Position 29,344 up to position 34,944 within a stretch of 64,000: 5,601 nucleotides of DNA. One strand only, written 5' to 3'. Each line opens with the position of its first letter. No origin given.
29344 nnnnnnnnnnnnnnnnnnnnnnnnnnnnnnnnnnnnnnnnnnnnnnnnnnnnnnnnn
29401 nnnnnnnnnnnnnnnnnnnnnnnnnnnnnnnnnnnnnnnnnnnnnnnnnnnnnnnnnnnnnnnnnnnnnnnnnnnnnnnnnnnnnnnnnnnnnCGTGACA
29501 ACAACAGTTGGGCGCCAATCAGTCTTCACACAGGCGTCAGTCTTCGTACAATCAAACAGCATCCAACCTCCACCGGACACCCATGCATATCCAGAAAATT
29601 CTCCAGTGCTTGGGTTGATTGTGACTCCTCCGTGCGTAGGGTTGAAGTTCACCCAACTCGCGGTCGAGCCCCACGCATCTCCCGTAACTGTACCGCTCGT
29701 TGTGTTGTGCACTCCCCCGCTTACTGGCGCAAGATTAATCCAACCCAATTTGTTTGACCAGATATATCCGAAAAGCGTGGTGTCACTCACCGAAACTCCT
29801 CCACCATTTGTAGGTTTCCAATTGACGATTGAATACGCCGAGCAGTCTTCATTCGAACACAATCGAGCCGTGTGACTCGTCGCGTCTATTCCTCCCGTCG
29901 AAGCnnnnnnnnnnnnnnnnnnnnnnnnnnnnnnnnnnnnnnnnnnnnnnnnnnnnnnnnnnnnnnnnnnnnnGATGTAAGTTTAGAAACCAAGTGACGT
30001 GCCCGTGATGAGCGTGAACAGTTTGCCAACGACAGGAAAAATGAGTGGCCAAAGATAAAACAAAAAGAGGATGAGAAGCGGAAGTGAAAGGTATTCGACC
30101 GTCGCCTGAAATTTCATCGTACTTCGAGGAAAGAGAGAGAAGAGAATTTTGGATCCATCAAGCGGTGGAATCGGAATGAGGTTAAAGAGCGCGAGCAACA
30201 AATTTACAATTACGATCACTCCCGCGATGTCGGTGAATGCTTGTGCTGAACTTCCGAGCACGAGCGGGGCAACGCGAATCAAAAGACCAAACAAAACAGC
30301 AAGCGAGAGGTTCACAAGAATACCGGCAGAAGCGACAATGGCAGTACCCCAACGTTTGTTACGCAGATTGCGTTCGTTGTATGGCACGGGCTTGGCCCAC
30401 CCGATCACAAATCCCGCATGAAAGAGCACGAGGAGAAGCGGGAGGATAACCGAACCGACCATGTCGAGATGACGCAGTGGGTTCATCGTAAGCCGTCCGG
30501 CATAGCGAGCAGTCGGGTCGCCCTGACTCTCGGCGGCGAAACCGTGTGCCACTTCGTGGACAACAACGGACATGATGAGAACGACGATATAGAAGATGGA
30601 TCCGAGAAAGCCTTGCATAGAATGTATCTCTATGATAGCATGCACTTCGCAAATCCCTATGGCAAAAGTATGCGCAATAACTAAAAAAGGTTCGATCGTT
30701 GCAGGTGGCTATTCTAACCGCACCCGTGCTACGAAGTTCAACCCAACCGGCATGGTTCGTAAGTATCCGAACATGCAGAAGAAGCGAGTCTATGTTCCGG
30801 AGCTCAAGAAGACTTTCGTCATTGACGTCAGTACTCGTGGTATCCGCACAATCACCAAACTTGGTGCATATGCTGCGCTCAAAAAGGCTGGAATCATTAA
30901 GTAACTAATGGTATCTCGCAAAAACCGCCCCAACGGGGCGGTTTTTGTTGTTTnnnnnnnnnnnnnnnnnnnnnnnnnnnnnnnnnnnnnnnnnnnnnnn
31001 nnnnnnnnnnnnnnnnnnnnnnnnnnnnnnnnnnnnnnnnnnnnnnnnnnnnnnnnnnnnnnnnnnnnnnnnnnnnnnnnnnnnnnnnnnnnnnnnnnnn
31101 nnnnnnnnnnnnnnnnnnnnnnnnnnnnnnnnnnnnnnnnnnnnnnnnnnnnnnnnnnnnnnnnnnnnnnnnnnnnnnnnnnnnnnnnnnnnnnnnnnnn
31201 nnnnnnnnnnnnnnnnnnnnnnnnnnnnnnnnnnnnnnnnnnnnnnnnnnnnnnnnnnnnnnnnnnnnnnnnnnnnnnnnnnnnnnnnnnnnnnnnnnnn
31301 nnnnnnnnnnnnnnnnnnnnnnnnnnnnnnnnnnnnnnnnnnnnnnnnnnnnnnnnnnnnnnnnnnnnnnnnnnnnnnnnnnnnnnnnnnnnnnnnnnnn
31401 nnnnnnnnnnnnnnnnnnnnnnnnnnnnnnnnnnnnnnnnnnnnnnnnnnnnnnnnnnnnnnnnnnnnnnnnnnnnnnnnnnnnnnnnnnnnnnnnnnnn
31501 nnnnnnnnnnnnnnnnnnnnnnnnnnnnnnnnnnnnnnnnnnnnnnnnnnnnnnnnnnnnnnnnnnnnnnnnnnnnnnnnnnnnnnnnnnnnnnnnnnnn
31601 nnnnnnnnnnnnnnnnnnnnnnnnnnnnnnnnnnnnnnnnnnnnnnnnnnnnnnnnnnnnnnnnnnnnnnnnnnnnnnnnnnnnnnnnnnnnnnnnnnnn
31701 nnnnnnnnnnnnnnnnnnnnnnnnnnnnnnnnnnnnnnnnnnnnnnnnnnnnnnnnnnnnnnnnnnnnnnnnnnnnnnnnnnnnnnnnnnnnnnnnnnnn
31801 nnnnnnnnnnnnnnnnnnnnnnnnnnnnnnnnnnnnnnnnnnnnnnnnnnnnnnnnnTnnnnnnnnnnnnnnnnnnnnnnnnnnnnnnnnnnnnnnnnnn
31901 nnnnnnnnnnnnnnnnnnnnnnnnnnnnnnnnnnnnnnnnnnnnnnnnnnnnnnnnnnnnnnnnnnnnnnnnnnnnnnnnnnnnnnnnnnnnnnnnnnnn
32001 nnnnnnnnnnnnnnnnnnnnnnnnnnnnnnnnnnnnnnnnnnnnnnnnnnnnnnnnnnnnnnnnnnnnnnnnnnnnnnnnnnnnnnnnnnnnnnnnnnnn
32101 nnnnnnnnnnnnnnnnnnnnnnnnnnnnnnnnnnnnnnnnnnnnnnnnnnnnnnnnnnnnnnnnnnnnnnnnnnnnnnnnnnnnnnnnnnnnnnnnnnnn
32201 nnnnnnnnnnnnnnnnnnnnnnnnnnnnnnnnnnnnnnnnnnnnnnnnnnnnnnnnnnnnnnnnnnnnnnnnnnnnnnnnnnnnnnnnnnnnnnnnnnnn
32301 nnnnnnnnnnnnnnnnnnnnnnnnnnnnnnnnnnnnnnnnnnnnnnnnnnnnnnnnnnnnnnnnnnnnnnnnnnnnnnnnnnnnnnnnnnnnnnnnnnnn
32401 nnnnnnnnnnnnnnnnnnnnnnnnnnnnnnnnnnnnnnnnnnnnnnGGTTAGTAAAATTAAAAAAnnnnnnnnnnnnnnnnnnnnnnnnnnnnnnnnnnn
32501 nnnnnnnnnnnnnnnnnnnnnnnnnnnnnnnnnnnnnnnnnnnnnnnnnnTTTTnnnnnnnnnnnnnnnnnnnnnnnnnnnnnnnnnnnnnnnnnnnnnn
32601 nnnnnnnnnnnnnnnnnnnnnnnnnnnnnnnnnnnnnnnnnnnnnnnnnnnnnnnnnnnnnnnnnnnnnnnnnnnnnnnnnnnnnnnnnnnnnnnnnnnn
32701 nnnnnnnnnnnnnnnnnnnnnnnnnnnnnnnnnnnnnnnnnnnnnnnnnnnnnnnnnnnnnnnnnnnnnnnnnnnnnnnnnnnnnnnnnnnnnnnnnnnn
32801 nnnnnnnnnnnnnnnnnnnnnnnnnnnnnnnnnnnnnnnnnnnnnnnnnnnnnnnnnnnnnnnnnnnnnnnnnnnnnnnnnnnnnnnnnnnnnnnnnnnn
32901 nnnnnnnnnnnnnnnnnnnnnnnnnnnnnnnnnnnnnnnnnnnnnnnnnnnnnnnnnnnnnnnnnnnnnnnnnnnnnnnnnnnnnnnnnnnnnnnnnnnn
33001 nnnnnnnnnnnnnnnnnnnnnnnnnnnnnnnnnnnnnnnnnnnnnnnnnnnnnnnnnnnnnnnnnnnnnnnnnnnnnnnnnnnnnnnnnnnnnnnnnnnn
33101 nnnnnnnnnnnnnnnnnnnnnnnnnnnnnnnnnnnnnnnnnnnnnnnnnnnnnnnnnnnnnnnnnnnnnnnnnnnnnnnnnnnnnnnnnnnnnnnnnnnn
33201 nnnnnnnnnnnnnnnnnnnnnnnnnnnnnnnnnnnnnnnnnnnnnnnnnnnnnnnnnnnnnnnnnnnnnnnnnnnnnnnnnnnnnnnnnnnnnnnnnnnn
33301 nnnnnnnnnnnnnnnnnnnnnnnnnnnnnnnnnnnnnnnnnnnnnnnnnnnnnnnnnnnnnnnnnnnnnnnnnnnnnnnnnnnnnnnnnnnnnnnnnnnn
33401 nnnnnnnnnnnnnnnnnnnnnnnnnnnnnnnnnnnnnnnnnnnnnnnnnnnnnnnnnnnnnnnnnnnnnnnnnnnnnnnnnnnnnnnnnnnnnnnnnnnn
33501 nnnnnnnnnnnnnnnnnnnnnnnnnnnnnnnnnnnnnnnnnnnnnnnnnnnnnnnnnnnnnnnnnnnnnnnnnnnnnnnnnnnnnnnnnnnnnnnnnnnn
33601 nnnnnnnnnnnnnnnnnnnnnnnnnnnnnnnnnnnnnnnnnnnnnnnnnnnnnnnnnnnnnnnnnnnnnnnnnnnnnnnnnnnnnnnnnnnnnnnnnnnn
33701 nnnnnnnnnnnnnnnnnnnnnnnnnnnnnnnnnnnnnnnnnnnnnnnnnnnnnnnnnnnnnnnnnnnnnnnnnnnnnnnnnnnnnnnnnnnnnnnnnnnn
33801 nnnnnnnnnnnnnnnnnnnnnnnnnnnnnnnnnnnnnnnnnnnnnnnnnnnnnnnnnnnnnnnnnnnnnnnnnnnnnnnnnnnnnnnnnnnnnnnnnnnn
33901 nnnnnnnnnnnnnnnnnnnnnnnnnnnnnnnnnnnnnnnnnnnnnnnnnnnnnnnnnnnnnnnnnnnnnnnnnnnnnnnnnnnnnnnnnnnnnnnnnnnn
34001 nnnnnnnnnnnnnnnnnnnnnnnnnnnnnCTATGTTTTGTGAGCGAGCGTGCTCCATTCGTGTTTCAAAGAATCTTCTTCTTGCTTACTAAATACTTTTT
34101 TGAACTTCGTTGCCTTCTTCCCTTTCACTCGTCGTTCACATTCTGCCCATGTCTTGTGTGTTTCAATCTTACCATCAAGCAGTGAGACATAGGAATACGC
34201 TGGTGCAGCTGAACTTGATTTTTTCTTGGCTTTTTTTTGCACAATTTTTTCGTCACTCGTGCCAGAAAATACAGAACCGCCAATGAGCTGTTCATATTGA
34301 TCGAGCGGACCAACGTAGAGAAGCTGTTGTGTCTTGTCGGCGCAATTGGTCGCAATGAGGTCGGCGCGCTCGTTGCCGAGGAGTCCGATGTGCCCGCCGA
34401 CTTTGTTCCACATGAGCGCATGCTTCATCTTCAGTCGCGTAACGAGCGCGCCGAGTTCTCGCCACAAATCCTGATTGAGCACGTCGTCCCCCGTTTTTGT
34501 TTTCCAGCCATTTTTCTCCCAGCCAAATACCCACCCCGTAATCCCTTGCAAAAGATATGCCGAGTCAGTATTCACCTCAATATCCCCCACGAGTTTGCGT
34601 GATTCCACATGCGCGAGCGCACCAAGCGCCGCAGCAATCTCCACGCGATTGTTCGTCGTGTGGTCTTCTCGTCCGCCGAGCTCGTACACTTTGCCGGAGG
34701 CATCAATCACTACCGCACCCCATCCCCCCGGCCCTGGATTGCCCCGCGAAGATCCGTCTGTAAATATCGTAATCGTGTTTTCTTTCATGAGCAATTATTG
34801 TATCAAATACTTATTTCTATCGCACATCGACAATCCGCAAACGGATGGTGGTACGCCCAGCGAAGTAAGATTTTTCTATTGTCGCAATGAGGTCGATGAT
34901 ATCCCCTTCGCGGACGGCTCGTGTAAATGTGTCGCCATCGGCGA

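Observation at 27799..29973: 724-aa envelope protein with nine 20-residue two-cysteine repeats, and a GYAWS...GW motif shared with a T4P-linked secreted protein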

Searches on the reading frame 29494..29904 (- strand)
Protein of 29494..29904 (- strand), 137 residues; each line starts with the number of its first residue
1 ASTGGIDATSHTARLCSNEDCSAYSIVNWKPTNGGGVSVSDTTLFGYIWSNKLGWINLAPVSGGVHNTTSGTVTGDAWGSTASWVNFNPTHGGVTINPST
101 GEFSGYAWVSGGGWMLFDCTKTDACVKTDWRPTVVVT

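Call 33: predict_structure(alignment_id=A2)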
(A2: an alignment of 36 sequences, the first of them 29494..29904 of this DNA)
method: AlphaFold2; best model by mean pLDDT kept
length: 137 residues; sequences in the alignment: 36
mean_pLDDT: 92.2   pTM: 0.87
mean pLDDT of the five models: 92.2, 91.8, 91.6, 89.6, 89.5
residues with pLDDT >= 90: 108; 70-90: 25; 50-70: 3; < 50: 1
segments of 3 or more residues with pLDDT < 50: none
pLDDT, mean of each block of 10 residues (from residue 1): 93 95 96 88 95 93 93 92 87 95 96 95 97 71
secondary structure, 60 per line:
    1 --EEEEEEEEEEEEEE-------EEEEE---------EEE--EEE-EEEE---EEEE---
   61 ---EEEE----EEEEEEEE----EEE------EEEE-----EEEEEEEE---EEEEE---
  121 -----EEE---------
elements in order: E3-16 E24-28 E38-40 E43-45 E47-50 E54-57 E64-67 E72-79 E84-86 E93-96 E102-109 E113-117 E126-128

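Call 34: search_protein_families(library=pfam, proteins=[window:29494-29904:-], max_evalue=10)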
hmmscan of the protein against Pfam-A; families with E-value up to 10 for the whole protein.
window:29494-29904:- (137 aa): 1 family
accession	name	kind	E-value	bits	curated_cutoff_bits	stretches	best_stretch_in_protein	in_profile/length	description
PF17803.7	Cadherin_4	-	0.54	11.2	25.1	1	73-104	42-70/71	Bacterial cadherin-like domain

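Call 38: fold_search(model_id=the predicted structure, library=pdb)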
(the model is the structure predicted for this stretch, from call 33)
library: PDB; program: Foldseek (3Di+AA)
matches with E <= 10: 163; with E <= 0.001: 0
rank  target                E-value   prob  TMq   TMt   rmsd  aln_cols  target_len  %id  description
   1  7zvc_A                4.4e-01  0.10  0.21  0.14  12.7       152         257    8  Second crystal form of the mature glutamic-class prolyl-endopeptidase neprosin at 1.85 A resolution. (released 2022-08-10)
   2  2jd4_B                6.6e-01  0.04  0.14  0.07  13.8       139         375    9  Mouse laminin alpha1 chain, domains LG4-5 (released 2007-02-27)
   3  2gme_B                8.4e-01  0.05  0.19  0.13  14.8       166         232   11  Metal-free (apo) P. angolensis seed lectin (released 2006-07-25)
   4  7zvb_A                9.3e-01  0.07  0.21  0.14  12.3       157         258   10  Crystal Structure of the mature form of the glutamic-class prolyl-endopeptidase neprosin at 2.35 A resolution. (released 2022-08-10)
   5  5ur9_F                1.1e+00  0.09  0.27  0.27   9.8       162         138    8  Enantiomer-Specific Binding of the Potent Antinociceptive Agent SBFI-26 to Anandamide transporters FABP5 (released 2017-08-23)
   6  5xnm_O                1.1e+00  0.04  0.19  0.14  15.9       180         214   11  Structure of unstacked C2S2M2-type PSII-LHCII supercomplex from Pisum sativum (released 2017-09-20)
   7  2gn3_A                1.2e+00  0.04  0.17  0.13  14.0       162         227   14  Metal-free (apo-PAL) in complex with alpha-D-Met-Man (released 2006-07-25)
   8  6nu7                  1.3e+00  0.04  0.14  0.07  14.5       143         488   10  Structure of sucrose-6-phosphate hydrolase from Lactobacillus gasseri (released 2020-02-05)
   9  7cec_C                1.5e+00  0.03  0.16  0.06  13.8       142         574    8  Structure of alpha6beta1 integrin in complex with laminin-511 (released 2021-06-23)
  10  3m2m_B                1.6e+00  0.03  0.17  0.19  13.9       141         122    8  Rat galectin-1 complex with lactose (released 2010-07-21)
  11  9wyd_C                1.6e+00  0.02  0.14  0.11  15.8       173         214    9  Crystal structure of HAstV8 spike and FcRn (released 2026-02-11)
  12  9etg_B                2.1e+00  0.06  0.23  0.24  11.4       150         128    9  Crystal structure of recombinant chicken liver Bile Acid Binding Protein (cL-BABP) in complex with CA-M11 (released 2024-10-09)
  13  6fof_D                2.1e+00  0.02  0.15  0.14  13.1       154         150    6  Crystal structure of a crystallized variant of h-Gal3: Gal-3[NTS/VII-IX] (released 2018-07-18)
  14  4qnl                  2.3e+00  0.04  0.18  0.05  13.6       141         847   13  Crystal structure of tail fiber protein gp63.1 from E. coli phage G7C (released 2015-06-24)
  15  7cxc_A                2.4e+00  0.03  0.17  0.17  12.8       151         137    9  Structure of mouse Galectin-3 CRD point mutant (V160A) in complex with TD-139 belonging to P121 space group. (released 2021-09-01)
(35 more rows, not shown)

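Call 64: fold_search(model_id=the predicted structure, library=viral)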
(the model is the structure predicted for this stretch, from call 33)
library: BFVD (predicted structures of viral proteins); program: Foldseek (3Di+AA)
matches with E <= 10: 100; with E <= 0.001: 0
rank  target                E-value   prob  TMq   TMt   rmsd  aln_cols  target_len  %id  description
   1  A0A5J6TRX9            3.7e-01  0.05  0.13  0.07  14.9       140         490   14  Lipase [Gordonia phage Lambo]
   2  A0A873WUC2            9.0e-01  0.02  0.15  0.12  24.7       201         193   10  (no name in the UniProt tables at hand)
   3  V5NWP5                9.5e-01  0.08  0.24  0.18  14.2       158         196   13  F-UL4 protein [Chelonid alphaherpesvirus 5]
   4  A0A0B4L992            1.1e+00  0.11  0.28  0.23  12.3       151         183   10  Uncharacterized protein [Salmonella phage STP4-a]
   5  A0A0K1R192            1.3e+00  0.06  0.23  0.16  15.0       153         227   10  Nuclear protein UL4 [Testudinid alphaherpesvirus 3]
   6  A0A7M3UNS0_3          1.4e+00  0.03  0.17  0.04  12.9       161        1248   11  LamG-like jellyroll fold domain-containing protein [Pyramimonas orientalis virus]
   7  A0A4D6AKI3            1.6e+00  0.03  0.16  0.05  15.9       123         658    7  (no name in the UniProt tables at hand)
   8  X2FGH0                1.7e+00  0.03  0.18  0.14  13.0       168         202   10  Nuclear protein UL4 [Cercopithecine herpesvirus 16]
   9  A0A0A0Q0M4            1.7e+00  0.12  0.33  0.27  10.7       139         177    9  Uncharacterized protein [Pectobacterium bacteriophage PM2]
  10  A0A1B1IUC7            1.9e+00  0.03  0.18  0.12  14.1       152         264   12  (no name in the UniProt tables at hand)
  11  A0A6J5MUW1            2.2e+00  0.03  0.17  0.10  14.0       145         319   13  Uncharacterized protein (Fragment) [uncultured Caudovirales phage]
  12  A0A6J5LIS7            2.4e+00  0.10  0.34  0.35   8.3       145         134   15  Uncharacterized protein [uncultured Caudovirales phage]
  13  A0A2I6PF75            2.7e+00  0.01  0.14  0.04  24.7       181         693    8  Long tail fiber protein Gp37 [Proteus phage phiP4-3]
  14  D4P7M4                2.9e+00  0.02  0.16  0.04  15.0       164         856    8  Tail fiber protein [Rhodococcus phage ReqiPoco6]
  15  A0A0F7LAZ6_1          2.9e+00  0.01  0.13  0.04  15.1       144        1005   10  Uncharacterized protein [uncultured marine virus]
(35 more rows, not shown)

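Call 75: search_solved_structures(query=A2, max_evalue=10)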
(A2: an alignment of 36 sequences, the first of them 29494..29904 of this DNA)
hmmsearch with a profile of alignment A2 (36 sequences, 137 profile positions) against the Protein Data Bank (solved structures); distinct sequences matched with E-value up to 10: 0.

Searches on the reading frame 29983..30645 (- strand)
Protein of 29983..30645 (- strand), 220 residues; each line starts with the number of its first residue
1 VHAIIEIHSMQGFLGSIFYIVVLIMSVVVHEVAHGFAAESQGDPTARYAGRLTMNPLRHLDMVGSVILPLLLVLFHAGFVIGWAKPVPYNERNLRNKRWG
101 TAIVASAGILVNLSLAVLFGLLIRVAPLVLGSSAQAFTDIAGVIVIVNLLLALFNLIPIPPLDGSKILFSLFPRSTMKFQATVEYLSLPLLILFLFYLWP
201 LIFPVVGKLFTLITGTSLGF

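Call 17: search_protein_families(library=pfam, proteins=[window:29983-30645:-], max_evalue=0.001)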
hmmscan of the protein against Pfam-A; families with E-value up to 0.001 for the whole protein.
window:29983-30645:- (220 aa): 1 family
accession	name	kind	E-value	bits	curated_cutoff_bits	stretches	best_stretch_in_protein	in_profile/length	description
PF02163.28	Peptidase_M50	-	1.8e-16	60.6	27.2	2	132-196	153-219/221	Peptidase family M50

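Call 59: search_protein_families(library=ncbifam, proteins=[window:29983-30645:-], max_evalue=0.01)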
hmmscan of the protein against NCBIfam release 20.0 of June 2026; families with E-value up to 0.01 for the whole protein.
window:29983-30645:- (220 aa): 1 family
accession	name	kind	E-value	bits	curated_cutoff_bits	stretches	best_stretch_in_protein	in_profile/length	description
NF041824.1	daptide_HExxH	equivalog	2.2e-05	23.8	300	1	98-174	216-286/379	daptide biosynthesis intramembrane metalloprotease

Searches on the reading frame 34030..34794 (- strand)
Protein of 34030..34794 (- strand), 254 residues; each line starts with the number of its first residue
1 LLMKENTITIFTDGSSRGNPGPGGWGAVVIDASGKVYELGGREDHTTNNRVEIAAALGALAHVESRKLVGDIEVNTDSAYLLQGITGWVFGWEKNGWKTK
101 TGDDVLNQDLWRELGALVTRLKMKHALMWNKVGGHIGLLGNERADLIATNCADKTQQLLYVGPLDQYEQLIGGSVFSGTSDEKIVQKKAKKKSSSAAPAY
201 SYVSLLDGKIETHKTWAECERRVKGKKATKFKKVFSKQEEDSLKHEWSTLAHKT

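Call 60: search_protein_families(library=pfam, proteins=[window:34030-34794:-], max_evalue=0.01)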
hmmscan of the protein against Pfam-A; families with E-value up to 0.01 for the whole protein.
window:34030-34794:- (254 aa): 2 families
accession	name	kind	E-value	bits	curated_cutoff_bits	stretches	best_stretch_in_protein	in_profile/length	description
PF00075.30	RNase_H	-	2.2e-34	119.1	25.8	1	6-151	2-139/141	RNase H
PF13456.12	RVT_3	-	0.0002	21.7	21.6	1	12-87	2-78/123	Reverse transcriptase-like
